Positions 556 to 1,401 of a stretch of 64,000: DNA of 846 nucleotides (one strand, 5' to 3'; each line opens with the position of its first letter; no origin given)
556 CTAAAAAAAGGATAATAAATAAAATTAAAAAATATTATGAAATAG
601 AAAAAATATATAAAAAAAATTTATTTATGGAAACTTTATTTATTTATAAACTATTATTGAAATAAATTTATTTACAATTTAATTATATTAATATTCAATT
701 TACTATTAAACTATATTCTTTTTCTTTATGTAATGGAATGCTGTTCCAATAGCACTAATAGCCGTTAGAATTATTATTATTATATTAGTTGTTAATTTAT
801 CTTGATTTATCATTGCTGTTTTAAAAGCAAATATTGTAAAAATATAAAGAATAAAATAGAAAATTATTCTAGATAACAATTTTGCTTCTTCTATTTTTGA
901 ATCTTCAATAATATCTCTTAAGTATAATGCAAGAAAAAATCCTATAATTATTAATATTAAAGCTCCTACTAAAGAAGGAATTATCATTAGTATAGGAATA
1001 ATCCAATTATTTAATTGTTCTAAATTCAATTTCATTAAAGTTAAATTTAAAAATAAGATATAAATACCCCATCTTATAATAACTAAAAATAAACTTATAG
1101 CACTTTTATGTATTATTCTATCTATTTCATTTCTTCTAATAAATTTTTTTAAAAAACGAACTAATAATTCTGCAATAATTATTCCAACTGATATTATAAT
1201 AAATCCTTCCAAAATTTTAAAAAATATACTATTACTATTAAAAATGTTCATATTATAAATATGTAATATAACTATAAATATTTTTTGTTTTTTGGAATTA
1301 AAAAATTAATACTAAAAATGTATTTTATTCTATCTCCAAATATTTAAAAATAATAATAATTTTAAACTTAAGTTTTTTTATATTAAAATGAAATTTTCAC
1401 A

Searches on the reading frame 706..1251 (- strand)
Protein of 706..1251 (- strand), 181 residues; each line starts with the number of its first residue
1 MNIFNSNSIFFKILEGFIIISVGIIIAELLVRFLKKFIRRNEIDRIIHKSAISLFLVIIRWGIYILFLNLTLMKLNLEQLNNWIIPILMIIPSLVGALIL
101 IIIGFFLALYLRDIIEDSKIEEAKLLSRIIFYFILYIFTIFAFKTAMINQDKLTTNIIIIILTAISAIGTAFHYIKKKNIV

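Call 8: search_protein_families(library=pfam, max_evalue=0.1, proteins=[window:706-1251:-])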
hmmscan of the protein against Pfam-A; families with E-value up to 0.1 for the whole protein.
window:706-1251:- (181 aa): 1 family
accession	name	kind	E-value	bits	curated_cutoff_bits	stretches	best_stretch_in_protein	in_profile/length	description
PF05552.17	MS_channel_1st_1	-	0.00016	21.9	22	1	81-115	4-38/50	Mechanosensitive ion channel, conserved TM helix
